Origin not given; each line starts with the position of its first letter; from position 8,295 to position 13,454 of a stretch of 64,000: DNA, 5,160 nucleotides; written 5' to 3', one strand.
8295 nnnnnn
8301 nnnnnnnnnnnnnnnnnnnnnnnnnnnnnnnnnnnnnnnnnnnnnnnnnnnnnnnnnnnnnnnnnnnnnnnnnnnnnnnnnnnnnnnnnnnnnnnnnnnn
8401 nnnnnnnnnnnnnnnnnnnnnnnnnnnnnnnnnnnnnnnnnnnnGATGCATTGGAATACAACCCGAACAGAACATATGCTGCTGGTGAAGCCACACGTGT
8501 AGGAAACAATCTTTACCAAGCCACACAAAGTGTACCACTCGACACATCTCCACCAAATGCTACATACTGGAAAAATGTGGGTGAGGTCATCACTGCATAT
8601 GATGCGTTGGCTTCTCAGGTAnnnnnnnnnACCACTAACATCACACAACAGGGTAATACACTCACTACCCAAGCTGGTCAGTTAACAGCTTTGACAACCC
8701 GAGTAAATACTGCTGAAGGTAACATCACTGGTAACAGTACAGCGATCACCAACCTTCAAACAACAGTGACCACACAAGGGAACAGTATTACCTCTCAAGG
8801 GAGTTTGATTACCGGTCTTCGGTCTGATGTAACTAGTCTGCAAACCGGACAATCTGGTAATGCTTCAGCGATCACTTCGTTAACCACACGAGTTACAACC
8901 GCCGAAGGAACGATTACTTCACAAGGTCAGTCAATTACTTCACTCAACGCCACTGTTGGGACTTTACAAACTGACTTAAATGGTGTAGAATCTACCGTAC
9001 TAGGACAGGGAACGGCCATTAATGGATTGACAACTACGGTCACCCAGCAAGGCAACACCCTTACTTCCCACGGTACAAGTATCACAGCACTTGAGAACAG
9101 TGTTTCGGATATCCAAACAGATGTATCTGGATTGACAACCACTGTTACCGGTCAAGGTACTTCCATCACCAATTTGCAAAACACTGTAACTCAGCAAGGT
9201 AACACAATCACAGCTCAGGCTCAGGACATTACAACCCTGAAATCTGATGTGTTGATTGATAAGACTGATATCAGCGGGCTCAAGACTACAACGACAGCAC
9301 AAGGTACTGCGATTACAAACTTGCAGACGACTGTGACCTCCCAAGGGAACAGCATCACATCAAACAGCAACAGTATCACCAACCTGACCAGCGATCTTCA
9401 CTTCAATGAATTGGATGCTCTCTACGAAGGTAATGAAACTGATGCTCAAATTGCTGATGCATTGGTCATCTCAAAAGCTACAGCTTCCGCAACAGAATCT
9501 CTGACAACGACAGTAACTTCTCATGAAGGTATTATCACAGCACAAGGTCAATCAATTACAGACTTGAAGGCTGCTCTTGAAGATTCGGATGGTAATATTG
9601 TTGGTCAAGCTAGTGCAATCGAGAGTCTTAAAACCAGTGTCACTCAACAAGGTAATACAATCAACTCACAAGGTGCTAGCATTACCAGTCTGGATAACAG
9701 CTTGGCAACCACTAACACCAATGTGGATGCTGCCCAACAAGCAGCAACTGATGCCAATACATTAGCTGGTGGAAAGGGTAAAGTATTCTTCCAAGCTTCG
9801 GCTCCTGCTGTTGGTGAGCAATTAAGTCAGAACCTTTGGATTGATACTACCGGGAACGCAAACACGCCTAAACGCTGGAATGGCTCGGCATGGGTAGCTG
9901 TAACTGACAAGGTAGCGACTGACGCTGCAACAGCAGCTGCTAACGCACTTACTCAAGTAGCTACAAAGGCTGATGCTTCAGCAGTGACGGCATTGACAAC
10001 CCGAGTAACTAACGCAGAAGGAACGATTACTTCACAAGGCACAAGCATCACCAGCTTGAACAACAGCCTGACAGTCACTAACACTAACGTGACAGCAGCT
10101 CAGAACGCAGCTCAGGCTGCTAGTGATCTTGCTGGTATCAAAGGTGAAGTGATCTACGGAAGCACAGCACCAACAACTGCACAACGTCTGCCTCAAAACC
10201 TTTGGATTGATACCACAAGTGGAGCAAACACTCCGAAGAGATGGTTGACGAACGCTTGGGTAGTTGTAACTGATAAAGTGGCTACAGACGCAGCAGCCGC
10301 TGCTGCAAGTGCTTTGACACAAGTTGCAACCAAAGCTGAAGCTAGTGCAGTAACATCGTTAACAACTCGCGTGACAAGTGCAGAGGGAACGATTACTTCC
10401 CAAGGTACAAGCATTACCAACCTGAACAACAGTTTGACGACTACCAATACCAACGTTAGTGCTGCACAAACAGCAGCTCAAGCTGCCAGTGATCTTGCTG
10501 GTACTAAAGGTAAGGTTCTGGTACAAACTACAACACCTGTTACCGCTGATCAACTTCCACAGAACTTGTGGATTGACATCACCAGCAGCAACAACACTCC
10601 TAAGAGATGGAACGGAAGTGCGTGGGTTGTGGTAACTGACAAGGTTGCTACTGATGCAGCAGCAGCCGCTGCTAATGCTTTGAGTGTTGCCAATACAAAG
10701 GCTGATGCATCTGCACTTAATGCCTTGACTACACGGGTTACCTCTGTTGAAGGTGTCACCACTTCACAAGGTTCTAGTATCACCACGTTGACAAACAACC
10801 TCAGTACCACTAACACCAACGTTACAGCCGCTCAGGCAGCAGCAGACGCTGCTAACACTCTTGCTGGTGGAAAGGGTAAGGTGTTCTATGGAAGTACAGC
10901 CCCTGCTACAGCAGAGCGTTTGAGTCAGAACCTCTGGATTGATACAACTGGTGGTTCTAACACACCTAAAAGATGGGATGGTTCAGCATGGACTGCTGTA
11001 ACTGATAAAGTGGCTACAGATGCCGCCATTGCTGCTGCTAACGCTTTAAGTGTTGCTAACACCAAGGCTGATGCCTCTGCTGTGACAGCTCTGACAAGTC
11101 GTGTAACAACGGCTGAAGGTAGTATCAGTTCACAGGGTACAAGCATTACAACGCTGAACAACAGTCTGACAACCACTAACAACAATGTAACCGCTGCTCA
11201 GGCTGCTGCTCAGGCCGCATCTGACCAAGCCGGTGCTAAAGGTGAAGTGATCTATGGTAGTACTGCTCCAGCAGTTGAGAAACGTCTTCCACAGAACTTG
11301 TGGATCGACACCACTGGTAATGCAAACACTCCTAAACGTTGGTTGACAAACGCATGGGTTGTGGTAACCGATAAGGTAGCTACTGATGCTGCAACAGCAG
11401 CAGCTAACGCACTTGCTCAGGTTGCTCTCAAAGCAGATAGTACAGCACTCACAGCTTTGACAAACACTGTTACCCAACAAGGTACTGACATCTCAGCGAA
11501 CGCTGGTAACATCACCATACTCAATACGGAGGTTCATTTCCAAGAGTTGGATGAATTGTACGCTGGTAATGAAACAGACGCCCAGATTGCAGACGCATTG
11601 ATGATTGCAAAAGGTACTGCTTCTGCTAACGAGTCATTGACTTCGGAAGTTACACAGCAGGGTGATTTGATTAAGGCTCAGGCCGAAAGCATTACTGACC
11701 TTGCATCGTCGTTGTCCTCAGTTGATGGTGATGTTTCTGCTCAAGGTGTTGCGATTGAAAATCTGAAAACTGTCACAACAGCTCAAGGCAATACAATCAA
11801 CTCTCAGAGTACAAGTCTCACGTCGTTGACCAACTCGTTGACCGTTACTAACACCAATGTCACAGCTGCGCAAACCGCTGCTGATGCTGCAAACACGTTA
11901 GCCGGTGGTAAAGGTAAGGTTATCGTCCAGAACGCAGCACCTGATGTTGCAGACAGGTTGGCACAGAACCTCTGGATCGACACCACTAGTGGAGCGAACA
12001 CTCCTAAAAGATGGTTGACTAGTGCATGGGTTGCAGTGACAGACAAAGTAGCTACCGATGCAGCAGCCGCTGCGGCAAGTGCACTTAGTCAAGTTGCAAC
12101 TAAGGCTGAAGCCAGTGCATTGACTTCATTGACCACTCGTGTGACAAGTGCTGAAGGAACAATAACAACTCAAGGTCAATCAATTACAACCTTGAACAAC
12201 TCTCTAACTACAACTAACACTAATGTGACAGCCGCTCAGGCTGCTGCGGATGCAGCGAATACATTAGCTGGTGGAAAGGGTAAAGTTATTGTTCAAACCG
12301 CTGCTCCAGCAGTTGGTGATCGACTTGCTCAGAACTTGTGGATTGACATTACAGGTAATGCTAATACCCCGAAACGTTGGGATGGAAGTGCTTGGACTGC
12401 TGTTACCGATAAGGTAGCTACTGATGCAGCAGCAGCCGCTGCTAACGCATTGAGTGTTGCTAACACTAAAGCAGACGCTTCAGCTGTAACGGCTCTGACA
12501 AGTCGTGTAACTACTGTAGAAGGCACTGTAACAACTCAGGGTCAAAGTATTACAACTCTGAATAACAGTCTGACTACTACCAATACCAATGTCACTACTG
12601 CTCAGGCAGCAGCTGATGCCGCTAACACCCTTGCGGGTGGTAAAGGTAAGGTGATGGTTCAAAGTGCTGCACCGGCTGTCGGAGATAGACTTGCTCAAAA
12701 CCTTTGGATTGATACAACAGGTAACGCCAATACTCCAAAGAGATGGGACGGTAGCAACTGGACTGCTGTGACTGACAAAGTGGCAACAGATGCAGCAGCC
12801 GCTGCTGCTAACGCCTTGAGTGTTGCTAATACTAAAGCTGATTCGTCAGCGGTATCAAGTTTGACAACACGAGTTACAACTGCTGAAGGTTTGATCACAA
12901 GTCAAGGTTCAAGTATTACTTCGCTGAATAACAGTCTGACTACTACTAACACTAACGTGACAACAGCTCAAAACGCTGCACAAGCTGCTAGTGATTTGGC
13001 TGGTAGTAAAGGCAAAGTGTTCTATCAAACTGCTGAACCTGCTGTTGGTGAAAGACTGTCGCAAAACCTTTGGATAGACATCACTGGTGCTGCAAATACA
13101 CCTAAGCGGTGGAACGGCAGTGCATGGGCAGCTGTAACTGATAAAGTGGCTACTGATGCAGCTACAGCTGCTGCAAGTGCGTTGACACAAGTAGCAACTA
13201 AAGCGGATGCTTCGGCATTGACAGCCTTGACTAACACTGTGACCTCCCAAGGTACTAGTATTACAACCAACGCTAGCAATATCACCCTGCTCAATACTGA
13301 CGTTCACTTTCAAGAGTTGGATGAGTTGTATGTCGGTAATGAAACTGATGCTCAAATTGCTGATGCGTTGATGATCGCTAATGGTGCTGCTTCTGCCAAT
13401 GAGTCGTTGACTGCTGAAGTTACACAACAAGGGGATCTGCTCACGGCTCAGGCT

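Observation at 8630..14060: Tail tip protein J tripled in length by nested tandem repeats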

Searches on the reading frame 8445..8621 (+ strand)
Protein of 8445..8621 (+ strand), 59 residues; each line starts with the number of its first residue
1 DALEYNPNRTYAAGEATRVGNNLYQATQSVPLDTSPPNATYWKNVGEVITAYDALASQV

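Call 26: search_protein_families(library=pfam, proteins=[window:8445-8621:+], max_evalue=10)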
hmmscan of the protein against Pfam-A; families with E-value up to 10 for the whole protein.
seq(59 aa): 1 family
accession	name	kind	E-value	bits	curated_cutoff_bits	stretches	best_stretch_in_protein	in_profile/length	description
PF02839.19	CBM_5_12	-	0.056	13.9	26.2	1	4-29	1-26/44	Carbohydrate-binding module family 5/12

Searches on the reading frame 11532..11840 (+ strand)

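Call 26: search_protein_families(library=pfam, proteins=[window:11532-11840:+], max_evalue=10)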
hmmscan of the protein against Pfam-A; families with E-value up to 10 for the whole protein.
seq(103 aa): 3 families
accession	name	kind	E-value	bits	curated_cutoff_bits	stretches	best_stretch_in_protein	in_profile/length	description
PF01519.22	DUF16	-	0.00068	20.5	40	1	45-103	35-92/104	Protein of unknown function DUF16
PF04102.17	SlyX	-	0.029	15.4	30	1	34-70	20-56/67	SlyX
PF10828.13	DUF2570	-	0.25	11.8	26.6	1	70-103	20-53/108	Protein of unknown function (DUF2570)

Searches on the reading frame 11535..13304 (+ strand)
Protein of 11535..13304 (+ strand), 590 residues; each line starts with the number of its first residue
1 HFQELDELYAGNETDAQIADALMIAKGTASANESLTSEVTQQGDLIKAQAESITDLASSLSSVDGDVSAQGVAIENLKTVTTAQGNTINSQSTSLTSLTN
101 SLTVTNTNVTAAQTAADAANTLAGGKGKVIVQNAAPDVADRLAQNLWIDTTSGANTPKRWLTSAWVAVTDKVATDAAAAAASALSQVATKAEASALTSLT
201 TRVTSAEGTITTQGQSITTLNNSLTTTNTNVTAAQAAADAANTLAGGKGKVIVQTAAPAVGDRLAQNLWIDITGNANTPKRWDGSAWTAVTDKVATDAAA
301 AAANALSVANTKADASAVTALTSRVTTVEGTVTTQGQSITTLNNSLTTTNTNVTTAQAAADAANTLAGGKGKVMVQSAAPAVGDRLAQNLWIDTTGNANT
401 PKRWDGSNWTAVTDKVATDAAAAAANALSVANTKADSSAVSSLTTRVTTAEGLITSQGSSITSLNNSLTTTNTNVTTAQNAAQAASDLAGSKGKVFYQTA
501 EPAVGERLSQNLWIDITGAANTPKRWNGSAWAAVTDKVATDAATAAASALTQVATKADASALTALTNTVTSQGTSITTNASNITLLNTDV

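Call 13: search_dna_similar(query=window:11535-13304:+, collection=phages, mode=protein, max_rows=40)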
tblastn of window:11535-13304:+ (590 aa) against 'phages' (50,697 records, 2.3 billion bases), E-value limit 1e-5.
Records with a match: 35; places in all: 39; records where one place covers at least 80% of the query: 0.
Best place of each record, by identity: 60-80% 35.
By first word of the organism name: Arthrobacter 28; Pseudomonas 4; Psychrobacter 2; Acinetobacter 1.
By host as written in the record: Arthrobacter globiformis B-2979 21; Arthrobacter globiformis NRRL B-2979 SEA 5; Pseudomonas fluorescens ATCC 13525 2; Psychrobacter sp. MV2 2; Pseudomonas sp. PARCI1 1; Pseudomonas syringae 1; Acinetobacter beijerinckii 1; Arthrobacter globiformis NRRL B-2880 1; and 1 more.
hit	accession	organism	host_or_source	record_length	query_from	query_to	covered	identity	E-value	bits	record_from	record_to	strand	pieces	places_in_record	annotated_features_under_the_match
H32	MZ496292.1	Pseudomonas phage PARCL1pr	Pseudomonas sp. PARCI1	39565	124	590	79%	69.6%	1e-31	369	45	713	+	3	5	tail protein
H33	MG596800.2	Pseudomonas phage PMBT14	Pseudomonas fluorescens ATCC 13525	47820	124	529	27%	71.6%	1e-10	267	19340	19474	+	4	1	tail fiber protein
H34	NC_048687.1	Pseudomonas phage PMBT14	Pseudomonas fluorescens ATCC 13525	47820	124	529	27%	71.6%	1e-10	267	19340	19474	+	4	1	tail protein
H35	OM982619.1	Pseudomonas phage Almagne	Pseudomonas syringae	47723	124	529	27%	71.0%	2e-10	264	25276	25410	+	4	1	tail protein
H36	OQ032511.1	Acinetobacter phage nACB1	Acinetobacter beijerinckii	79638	124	529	27%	70.4%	5e-9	249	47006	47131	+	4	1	tail fiber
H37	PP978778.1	Arthrobacter phage JuneStar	Arthrobacter globiformis B-2979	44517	125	409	20%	69.0%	3e-9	182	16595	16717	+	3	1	20: minor tail protein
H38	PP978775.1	Arthrobacter phage Pumpkins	Arthrobacter globiformis B-2979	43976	125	409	20%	66.4%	8e-9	178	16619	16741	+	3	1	20: minor tail protein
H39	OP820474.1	Arthrobacter phage Tuck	Arthrobacter globiformis B-2979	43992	125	409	20%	66.4%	1e-8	178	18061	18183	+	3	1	21: minor tail protein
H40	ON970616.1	Arthrobacter phage Janeemi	Arthrobacter globiformis B-2979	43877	125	409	20%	66.4%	1e-8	177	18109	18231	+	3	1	21: minor tail protein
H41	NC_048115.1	Arthrobacter phage Liebe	Arthrobacter globiformis NRRL B-2979 SEA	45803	125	409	20%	66.4%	3e-8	175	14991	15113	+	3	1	19: tail protein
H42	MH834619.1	Arthrobacter phage Maureen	Arthrobacter globiformis NRRL B-2979 SEA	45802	125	409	20%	66.4%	3e-8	175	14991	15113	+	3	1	19: hypothetical protein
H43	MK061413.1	Arthrobacter phage Liebe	Arthrobacter globiformis NRRL B-2979 SEA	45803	125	409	20%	66.4%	3e-8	175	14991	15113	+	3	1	19: hypothetical protein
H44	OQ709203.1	Arthrobacter phage MaGuCo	Arthrobacter globiformis B-2979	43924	125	409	20%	66.4%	3e-8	175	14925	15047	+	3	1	19: minor tail protein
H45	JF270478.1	Psychrobacter phage Psymv2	Psychrobacter sp. MV2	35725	246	529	21%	61.5%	6e-8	179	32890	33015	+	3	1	phage tail fiber host specificity protein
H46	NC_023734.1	Psychrobacter phage Psymv2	Psychrobacter sp. MV2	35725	246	529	21%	61.5%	6e-8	179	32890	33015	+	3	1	tail protein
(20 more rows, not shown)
